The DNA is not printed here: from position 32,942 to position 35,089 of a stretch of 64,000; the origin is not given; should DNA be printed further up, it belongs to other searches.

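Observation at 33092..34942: Unusual domain fusion: NAD(P)-dependent ketopantoate-reductase-like domain joined to an HgdC-type electron-transfer ATPase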

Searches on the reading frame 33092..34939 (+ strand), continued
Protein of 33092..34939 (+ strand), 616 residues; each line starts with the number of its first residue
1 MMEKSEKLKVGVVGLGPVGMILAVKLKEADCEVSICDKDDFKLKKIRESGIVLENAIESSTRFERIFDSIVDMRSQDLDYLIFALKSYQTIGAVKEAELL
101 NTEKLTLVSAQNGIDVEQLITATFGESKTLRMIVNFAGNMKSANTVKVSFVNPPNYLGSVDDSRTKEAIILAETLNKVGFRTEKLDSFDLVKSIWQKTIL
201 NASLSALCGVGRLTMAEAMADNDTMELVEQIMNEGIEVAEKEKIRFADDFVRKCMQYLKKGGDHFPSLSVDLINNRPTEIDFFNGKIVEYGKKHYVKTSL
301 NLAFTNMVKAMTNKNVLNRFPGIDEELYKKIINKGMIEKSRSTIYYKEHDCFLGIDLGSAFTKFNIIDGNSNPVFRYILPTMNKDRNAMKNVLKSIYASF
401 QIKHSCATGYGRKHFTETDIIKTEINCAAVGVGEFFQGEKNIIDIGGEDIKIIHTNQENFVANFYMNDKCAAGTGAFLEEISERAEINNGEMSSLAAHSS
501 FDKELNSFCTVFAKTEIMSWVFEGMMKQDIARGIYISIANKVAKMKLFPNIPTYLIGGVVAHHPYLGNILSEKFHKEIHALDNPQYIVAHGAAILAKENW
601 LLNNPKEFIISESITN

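Call 21: find_homologous_proteins(query=P0124, max_evalue=1e-20)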
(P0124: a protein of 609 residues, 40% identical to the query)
Query P0124 (609 aa): 358 proteins with E <= 1e-20 among 8000 candidates; the best 120 are listed.
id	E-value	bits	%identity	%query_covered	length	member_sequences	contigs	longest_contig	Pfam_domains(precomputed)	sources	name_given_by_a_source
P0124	0.0e+0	1394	100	100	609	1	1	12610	PF01869.27,PF02558.23,PF08546.18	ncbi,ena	-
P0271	0.0e+0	1093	80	99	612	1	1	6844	PF01869.27,PF02558.23,PF08546.18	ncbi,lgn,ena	-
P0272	1.6e-146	508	42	97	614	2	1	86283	PF01869.27,PF02558.23,PF03446.22,PF08546.18,PF03807.24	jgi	jgi:(R)-2-hydroxyacyl-CoA dehydratese activating ATPase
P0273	1.2e-144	501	42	96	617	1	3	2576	PF01869.27,PF02558.23,PF03446.22,PF01210.30,PF03721.21,PF08546.18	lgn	-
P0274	1.2e-144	501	42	95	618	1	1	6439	PF01869.27,PF00899.28,PF02558.23,PF03446.22,PF01210.30,PF03721.21,PF08546.18,PF03807.24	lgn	-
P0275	4.8e-142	493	42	94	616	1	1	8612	PF01869.27,PF02558.23,PF03721.21,PF08546.18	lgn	-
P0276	2.1e-141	491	41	97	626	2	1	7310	PF01869.27,PF02558.23,PF03721.21,PF08546.18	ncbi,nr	ncbi:MAG: 2-dehydropantoate 2-reductase [Calditrichaeota bacterium]|nr:MAG: 2-dehydropantoate 2-redu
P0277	8.2e-141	489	41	96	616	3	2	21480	PF01869.27,PF02558.23,PF08546.18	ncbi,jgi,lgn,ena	-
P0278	1.7e-140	488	40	95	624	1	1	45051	PF01869.27,PF02558.23,PF08546.18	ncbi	-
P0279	2.4e-140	487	41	97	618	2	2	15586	PF01869.27,PF02558.23,PF08546.18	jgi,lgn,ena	-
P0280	1.8e-139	484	41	95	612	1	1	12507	PF01869.27,PF02558.23,PF03721.21,PF08546.18,PF03807.24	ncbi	ncbi:MAG TPA: 2-dehydropantoate 2-reductase [Chitinophagaceae bacterium]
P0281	5.2e-139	483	38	99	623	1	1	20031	PF01869.27,PF02558.23,PF03446.22,PF08546.18,PF03807.24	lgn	-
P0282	5.8e-139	483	42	96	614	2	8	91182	PF01869.27,PF02558.23,PF03721.21,PF08546.18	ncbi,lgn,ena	-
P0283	6.3e-139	482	39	97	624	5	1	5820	PF01869.27,PF02558.23,PF03721.21,PF08546.18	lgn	-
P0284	6.6e-139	482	41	95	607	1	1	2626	PF01869.27,PF02558.23,PF03721.21,PF08546.18,PF03807.24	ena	-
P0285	7.6e-138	479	40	90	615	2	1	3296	PF01869.27,PF02558.23,PF03721.21,PF08546.18,PF03807.24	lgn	-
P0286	1.1e-137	478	40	97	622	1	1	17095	PF01869.27,PF02558.23,PF08546.18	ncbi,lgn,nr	ncbi:MAG: 2-dehydropantoate 2-reductase [Bacteroidetes bacterium]|nr:MAG: 2-dehydropantoate 2-reduct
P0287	2.4e-137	477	38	98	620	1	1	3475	PF01869.27,PF02558.23,PF03446.22,PF03721.21,PF08546.18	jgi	jgi:2-dehydropantoate 2-reductase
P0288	3.3e-137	477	40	97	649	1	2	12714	PF01869.27,PF02558.23,PF03721.21,PF08546.18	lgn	-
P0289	3.7e-137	477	41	97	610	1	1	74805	PF01869.27,PF02558.23,PF08546.18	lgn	-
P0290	5.0e-137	476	39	93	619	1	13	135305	PF01869.27,PF02558.23,PF03721.21,PF08546.18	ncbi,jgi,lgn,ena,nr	ncbi:MAG: 2-dehydropantoate 2-reductase [Bacteroidetes bacterium]|nr:2-dehydropantoate 2-reductase [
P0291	6.2e-137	476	42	94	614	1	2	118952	PF01869.27,PF02558.23,PF03721.21,PF08546.18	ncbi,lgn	ncbi:MAG: hypothetical protein Kow0027_01160 [Saprospiraceae bacterium]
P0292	6.5e-137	476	40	97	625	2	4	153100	PF01869.27,PF02558.23,PF03721.21,PF08546.18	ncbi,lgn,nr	ncbi:MAG: 2-dehydropantoate 2-reductase [Saprospiraceae bacterium]|nr:2-dehydropantoate 2-reductase 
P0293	6.7e-137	476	40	92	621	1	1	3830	PF01869.27,PF02558.23,PF03721.21,PF08546.18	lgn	-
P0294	6.9e-137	476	39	96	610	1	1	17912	PF01869.27,PF02558.23,PF08546.18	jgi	jgi:2-dehydropantoate 2-reductase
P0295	9.9e-137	475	40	95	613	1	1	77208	PF01869.27,PF02558.23,PF08546.18,PF03807.24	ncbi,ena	-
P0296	1.1e-136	475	41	95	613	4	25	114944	PF01869.27,PF02558.23,PF08546.18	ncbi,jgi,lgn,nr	ncbi:MAG: 2-dehydropantoate 2-reductase [Saprospiraceae bacterium]|nr:2-dehydropantoate 2-reductase 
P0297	1.3e-136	475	40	96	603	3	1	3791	PF01869.27,PF02558.23,PF08546.18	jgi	jgi:2-dehydropantoate 2-reductase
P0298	1.4e-136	475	42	96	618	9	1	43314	PF01869.27,PF02254.25,PF02558.23,PF03446.22,PF01210.30,PF08546.18,PF03807.24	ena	-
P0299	1.4e-136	475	41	96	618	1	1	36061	PF01869.27,PF02558.23,PF03721.21,PF08546.18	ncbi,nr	ncbi:MAG: 2-dehydropantoate 2-reductase [Bacteroidetes bacterium]|nr:2-dehydropantoate 2-reductase [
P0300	1.6e-136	475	41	95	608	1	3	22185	PF01869.27,PF02558.23,PF03446.22,PF08546.18,PF03807.24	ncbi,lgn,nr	ncbi:MAG: 2-dehydropantoate 2-reductase [Bacteroidia bacterium]|nr:2-dehydropantoate 2-reductase [Ba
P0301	1.8e-136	474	38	96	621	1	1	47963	PF01869.27,PF02558.23,PF03721.21,PF08546.18,PF03807.24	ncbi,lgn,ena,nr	ncbi:MAG: 2-dehydropantoate 2-reductase [Cytophagales bacterium]|nr:2-dehydropantoate 2-reductase [C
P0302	1.9e-136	474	39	96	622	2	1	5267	PF01869.27,PF02558.23,PF03721.21,PF08546.18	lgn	-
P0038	2.3e-136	474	40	97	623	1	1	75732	PF01869.27,PF02558.23,PF03446.22,PF08546.18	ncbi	ncbi:MAG: 2-dehydropantoate 2-reductase [Bacteroidia bacterium]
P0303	2.5e-136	474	39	100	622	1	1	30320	PF01869.27,PF02558.23,PF03721.21,PF08546.18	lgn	-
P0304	4.2e-136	473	41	98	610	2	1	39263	PF01869.27,PF02558.23,PF08546.18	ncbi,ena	-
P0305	5.2e-136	473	40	97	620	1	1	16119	PF01869.27,PF02558.23,PF08546.18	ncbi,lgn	-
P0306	9.8e-136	472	39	95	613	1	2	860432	PF01869.27,PF02558.23,PF08546.18,PF03807.24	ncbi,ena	-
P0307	1.0e-135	472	39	94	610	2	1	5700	PF01869.27,PF02558.23,PF08546.18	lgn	-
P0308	1.0e-135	472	39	94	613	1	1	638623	PF01869.27,PF02558.23,PF03446.22,PF01210.30,PF08546.18,PF03807.24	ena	-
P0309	1.2e-135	472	40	96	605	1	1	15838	PF01869.27,PF02558.23,PF08546.18,PF03807.24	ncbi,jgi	jgi:2-dehydropantoate 2-reductase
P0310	1.2e-135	472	41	96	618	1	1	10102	PF01869.27,PF02254.25,PF02558.23,PF03446.22,PF01210.30,PF08546.18,PF03807.24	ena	-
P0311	1.2e-135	472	40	95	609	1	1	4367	PF01869.27,PF02558.23,PF03721.21,PF08546.18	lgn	-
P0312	1.5e-135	471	39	95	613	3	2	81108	PF01869.27,PF02558.23,PF08546.18,PF03807.24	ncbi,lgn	-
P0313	2.5e-135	471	40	95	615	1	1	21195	PF01869.27,PF02558.23,PF08546.18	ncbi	-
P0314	2.9e-135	470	41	93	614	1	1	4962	PF01869.27,PF02558.23,PF03446.22,PF03721.21,PF08546.18,PF03807.24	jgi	jgi:(R)-2-hydroxyacyl-CoA dehydratese activating ATPase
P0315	3.2e-135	470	41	94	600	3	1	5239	PF01869.27,PF02558.23,PF08546.18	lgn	-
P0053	3.3e-135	470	39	94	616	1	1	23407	PF01869.27,PF02558.23,PF03446.22,PF03721.21,PF08546.18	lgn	-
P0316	3.8e-135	470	39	95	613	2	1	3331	PF01869.27,PF02558.23,PF03721.21,PF08546.18,PF03807.24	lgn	-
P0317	3.8e-135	470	38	95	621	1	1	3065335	PF01869.27,PF02558.23,PF03721.21,PF08546.18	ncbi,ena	-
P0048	4.2e-135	470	39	93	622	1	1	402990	PF01869.27,PF02558.23,PF08546.18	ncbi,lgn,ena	-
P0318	4.6e-135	470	39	94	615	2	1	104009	PF01869.27,PF02558.23,PF03446.22,PF03721.21,PF08546.18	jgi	-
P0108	5.1e-135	470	41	96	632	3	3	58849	PF01869.27,PF02558.23,PF08546.18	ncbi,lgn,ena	-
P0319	5.2e-135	470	41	94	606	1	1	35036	PF01869.27,PF02558.23,PF03446.22,PF03721.21,PF08546.18,PF03807.24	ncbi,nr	ncbi:MAG: 2-dehydropantoate 2-reductase [Bacteroidetes bacterium]|nr:MAG: 2-dehydropantoate 2-reduct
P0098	5.4e-135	469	39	96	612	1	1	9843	PF01869.27,PF02558.23,PF03446.22,PF08546.18,PF03807.24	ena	-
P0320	6.3e-135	469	38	96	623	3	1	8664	PF01869.27,PF02558.23,PF08546.18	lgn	-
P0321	6.4e-135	469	40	97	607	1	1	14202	PF01869.27,PF02558.23,PF03721.21,PF08546.18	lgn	-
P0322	6.6e-135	469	40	95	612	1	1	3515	PF01869.27,PF02558.23,PF03721.21,PF08546.18,PF03807.24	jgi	jgi:2-dehydropantoate 2-reductase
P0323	6.9e-135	469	42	94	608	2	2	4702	PF01869.27,PF02254.25,PF02558.23,PF03446.22,PF03721.21,PF08546.18,PF03807.24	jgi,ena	-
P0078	7.1e-135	469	40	95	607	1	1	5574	PF01869.27,PF02558.23,PF03446.22,PF01210.30,PF03721.21,PF08546.18,PF03807.24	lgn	-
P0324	7.8e-135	469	39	97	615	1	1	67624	PF01869.27,PF02558.23,PF03446.22,PF08546.18,PF03807.24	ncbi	-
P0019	8.1e-135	469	39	94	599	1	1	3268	PF01869.27,PF02558.23,PF08546.18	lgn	-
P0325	8.4e-135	469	40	96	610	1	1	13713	PF01869.27,PF02558.23,PF08546.18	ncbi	ncbi:hypothetical protein BH09BAC5_BH09BAC5_09710 [soil metagenome]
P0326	1.1e-134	468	39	98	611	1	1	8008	PF01869.27,PF02558.23,PF03721.21,PF08546.18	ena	-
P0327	1.4e-134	468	39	95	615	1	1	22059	PF01869.27,PF02558.23,PF08546.18,PF03807.24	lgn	-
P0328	2.0e-134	468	38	97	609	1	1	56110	PF01869.27,PF02254.25,PF02558.23,PF01210.30,PF08546.18,PF03807.24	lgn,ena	-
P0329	2.2e-134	467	41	94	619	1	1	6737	PF01869.27,PF02558.23,PF03446.22,PF28192.1,PF08546.18,PF03807.24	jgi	jgi:2-dehydropantoate 2-reductase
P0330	2.4e-134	467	39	96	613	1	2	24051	PF01869.27,PF02558.23,PF03721.21,PF08546.18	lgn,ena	-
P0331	2.7e-134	467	41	94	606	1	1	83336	PF01869.27,PF02254.25,PF02558.23,PF03446.22,PF02826.26,PF08546.18,PF03807.24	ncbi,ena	-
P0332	2.8e-134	467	38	97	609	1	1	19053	PF01869.27,PF02254.25,PF02558.23,PF01210.30,PF08546.18,PF03807.24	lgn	-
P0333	3.3e-134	467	39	96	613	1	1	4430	PF01869.27,PF02558.23,PF03446.22,PF01210.30,PF08546.18,PF03807.24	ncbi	ncbi:MAG: hypothetical protein Kow0079_17670 [Vicingaceae bacterium]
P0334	3.6e-134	467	41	94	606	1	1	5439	PF01869.27,PF02558.23,PF03446.22,PF02826.26,PF03721.21,PF08546.18,PF03807.24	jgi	jgi:2-dehydropantoate 2-reductase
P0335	3.8e-134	467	38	97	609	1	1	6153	PF01869.27,PF02254.25,PF02558.23,PF01210.30,PF08546.18,PF03807.24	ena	-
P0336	3.9e-134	467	40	96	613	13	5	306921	PF01869.27,PF02558.23,PF08546.18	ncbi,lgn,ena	-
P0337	4.1e-134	467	38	96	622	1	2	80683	PF01869.27,PF02558.23,PF03721.21,PF08546.18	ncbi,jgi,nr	ncbi:MAG: 2-dehydropantoate 2-reductase [Ignavibacteriae bacterium]|nr:MAG: 2-dehydropantoate 2-redu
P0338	4.1e-134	467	38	95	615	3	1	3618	PF01869.27,PF02558.23,PF08546.18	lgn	-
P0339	4.8e-134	466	39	97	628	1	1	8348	PF01869.27,PF02558.23,PF08546.18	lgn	-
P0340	5.2e-134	466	39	98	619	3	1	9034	PF01869.27,PF02558.23,PF03721.21,PF08546.18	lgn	-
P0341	5.2e-134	466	38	97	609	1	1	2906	PF01869.27,PF02254.25,PF02558.23,PF01210.30,PF08546.18,PF03807.24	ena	-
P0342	5.6e-134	466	39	94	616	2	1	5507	PF01869.27,PF02558.23,PF08546.18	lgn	-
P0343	6.2e-134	466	40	96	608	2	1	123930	PF01869.27,PF02558.23,PF03446.22,PF03721.21,PF08546.18,PF03807.24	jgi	-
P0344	6.3e-134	466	39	97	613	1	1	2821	PF01869.27,PF02254.25,PF02558.23,PF03446.22,PF03721.21,PF08546.18,PF03807.24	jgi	jgi:2-dehydropantoate 2-reductase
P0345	7.0e-134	466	38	97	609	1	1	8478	PF01869.27,PF02254.25,PF02558.23,PF01210.30,PF08546.18,PF03807.24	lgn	-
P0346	8.2e-134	466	40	95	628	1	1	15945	PF01869.27,PF02254.25,PF02558.23,PF03446.22,PF01210.30,PF08546.18,PF03807.24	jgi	jgi:2-dehydropantoate 2-reductase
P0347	9.6e-134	465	40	95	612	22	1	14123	PF01869.27,PF02558.23,PF03446.22,PF01210.30,PF03721.21,PF08546.18,PF03807.24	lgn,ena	-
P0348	1.1e-133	465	39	98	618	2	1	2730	PF01869.27,PF02558.23,PF03721.21,PF08546.18,PF03807.24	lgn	-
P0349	1.4e-133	465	40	94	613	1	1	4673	PF01869.27,PF02558.23,PF08546.18,PF03807.24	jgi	-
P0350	2.1e-133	464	40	95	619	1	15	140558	PF01869.27,PF02558.23,PF03721.21,PF08546.18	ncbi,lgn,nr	ncbi:MAG: 2-dehydropantoate 2-reductase [Saprospiraceae bacterium]|nr:2-dehydropantoate 2-reductase 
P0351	2.2e-133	464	40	96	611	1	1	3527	PF01869.27,PF02558.23,PF03721.21,PF08546.18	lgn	-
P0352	2.3e-133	464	39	95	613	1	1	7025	PF01869.27,PF02558.23,PF08546.18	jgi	jgi:2-dehydropantoate 2-reductase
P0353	2.3e-133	464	39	93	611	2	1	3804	PF01869.27,PF02558.23,PF08546.18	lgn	-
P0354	2.4e-133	464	38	97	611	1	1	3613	PF01869.27,PF02558.23,PF08546.18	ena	-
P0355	3.0e-133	464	41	95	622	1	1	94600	PF01869.27,PF02558.23,PF03721.21,PF08546.18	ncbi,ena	-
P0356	3.7e-133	463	39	95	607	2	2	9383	PF01869.27,PF02558.23,PF08546.18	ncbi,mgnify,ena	ncbi:MAG: 2-dehydropantoate 2-reductase [Bacteroidota bacterium]|mgnify:CR=1 FL=1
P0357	3.7e-133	463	38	96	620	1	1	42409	PF01869.27,PF02558.23,PF03721.21,PF08546.18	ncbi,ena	-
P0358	5.0e-133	463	39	94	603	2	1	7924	PF01869.27,PF02558.23,PF03721.21,PF08546.18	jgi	-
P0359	6.7e-133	463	38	97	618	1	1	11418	PF01869.27,PF02558.23,PF08546.18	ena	-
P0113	6.9e-133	463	39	94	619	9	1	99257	PF01869.27,PF02558.23,PF03446.22,PF08546.18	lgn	-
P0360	6.9e-133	462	38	95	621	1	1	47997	PF01869.27,PF02558.23,PF03721.21,PF08546.18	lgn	-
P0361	7.1e-133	462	38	96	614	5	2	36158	PF01869.27,PF02254.25,PF02558.23,PF03446.22,PF01210.30,PF03721.21,PF08546.18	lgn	-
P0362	7.5e-133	462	40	94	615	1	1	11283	PF01869.27,PF02558.23,PF03721.21,PF08546.18,PF03807.24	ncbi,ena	-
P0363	8.3e-133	462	38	95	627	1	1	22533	PF01869.27,PF02558.23,PF03446.22,PF03721.21,PF08546.18,PF03807.24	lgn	-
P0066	9.3e-133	462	38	96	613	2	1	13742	PF01869.27,PF02558.23,PF03721.21,PF08546.18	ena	-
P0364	1.2e-132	462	39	95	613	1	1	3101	PF01869.27,PF02558.23,PF03446.22,PF01210.30,PF08546.18,PF03807.24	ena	-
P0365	1.2e-132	462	38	98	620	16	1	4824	PF01869.27,PF02558.23,PF03721.21,PF08546.18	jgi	jgi:2-dehydropantoate 2-reductase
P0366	1.2e-132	462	39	94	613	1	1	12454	PF01869.27,PF02558.23,PF08546.18,PF03807.24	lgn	-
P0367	1.2e-132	462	38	96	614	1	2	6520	PF01869.27,PF07992.21,PF02558.23,PF03446.22,PF08546.18,PF03807.24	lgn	-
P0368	1.2e-132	462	39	96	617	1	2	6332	PF01869.27,PF02558.23,PF03721.21,PF08546.18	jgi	jgi:2-dehydropantoate 2-reductase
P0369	1.3e-132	462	39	97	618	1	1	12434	PF01869.27,PF02558.23,PF03721.21,PF08546.18,PF03807.24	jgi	jgi:2-dehydropantoate 2-reductase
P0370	1.4e-132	462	38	97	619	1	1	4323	PF01869.27,PF02558.23,PF01210.30,PF03721.21,PF08546.18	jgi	jgi:2-dehydropantoate 2-reductase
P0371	1.4e-132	461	39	94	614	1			PF01869.27,PF02558.23,PF03446.22,PF01210.30,PF03721.21,PF08546.18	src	-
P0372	1.5e-132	461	38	95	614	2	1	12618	PF01869.27,PF02558.23,PF03721.21,PF08546.18,PF03807.24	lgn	-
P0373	1.7e-132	461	40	96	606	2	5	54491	PF01869.27,PF02558.23,PF28192.1,PF08546.18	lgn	-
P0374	1.7e-132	461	39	97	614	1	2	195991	PF01869.27,PF02558.23,PF03446.22,PF08546.18,PF03807.24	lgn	-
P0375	1.7e-132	461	39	96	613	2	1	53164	PF01869.27,PF02558.23,PF03446.22,PF08546.18,PF03807.24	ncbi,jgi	jgi:2-dehydropantoate 2-reductase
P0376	2.1e-132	461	39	98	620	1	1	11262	PF01869.27,PF02558.23,PF03721.21,PF08546.18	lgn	-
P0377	2.3e-132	461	40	94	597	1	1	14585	PF01869.27,PF02558.23,PF08546.18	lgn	-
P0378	2.5e-132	461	39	95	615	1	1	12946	PF01869.27,PF02558.23,PF08546.18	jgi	-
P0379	2.5e-132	461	38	95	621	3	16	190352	PF01869.27,PF02558.23,PF03446.22,PF03721.21,PF08546.18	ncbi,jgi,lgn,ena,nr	ncbi:MAG: 2-dehydropantoate 2-reductase [Bacteroidetes bacterium]|nr:2-dehydropantoate 2-reductase [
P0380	2.5e-132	461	38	95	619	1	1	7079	PF01869.27,PF02558.23,PF08546.18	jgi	jgi:2-dehydropantoate 2-reductase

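Call 22: find_encoding_contigs(protein=P0124, flank=10000, max_places=3)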
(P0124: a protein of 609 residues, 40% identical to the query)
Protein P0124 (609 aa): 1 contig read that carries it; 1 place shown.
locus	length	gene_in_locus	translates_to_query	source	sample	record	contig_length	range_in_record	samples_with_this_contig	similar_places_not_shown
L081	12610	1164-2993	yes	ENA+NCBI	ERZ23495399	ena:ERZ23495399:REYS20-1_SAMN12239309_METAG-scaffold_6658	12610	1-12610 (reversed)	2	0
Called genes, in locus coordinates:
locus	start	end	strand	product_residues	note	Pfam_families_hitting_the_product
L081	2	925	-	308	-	?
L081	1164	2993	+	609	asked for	PF02558:ApbA, PF08546:ApbA_C, PF01869:BcrAD_BadFG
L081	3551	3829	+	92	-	-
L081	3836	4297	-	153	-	PF01592:NifU_N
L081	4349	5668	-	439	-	PF00266:Aminotran_5, PF00155:Aminotran_1_2, PF01212:Beta_elim_lyase, PF01053:Cys_Met_Meta_PP (weak)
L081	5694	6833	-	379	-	PF07690:MFS_1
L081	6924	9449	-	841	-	PF02861:Clp_N, PF13191:AAA_16 (weak), PF00004:AAA, PF17871:AAA_lid_9, PF02151:UVR, PF07724:AAA_2, PF07728:AAA_5, PF10431:ClpB_D2-small, +9 more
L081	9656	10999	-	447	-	PF00344:SecY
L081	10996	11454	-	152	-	PF00828:Ribosomal_L27A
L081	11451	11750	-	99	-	PF00327:Ribosomal_L30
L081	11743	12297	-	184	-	PF00333:Ribosomal_S5, PF03719:Ribosomal_S5_C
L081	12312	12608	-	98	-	?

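Call 23: find_encoding_contigs(protein=P0276, flank=10000, max_places=3)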
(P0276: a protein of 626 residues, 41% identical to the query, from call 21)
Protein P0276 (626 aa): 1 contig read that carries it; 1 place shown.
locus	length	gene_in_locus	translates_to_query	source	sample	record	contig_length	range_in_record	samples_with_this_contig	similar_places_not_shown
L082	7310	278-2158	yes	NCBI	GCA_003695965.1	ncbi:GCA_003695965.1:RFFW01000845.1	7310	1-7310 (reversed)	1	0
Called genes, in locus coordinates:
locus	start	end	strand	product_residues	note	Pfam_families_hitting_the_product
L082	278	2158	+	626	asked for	PF02558:ApbA, PF03721:UDPG_MGDP_dh_N (faint), PF08546:ApbA_C, PF01869:BcrAD_BadFG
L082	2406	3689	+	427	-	PF00108:Thiolase_N, PF00109:ketoacyl-synt (faint), PF02803:Thiolase_C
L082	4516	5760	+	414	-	PF04055:Radical_SAM, PF13353:Fer4_12 (weak)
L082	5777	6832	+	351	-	PF08240:ADH_N, PF00107:ADH_zinc_N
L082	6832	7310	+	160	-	PF04055:Radical_SAM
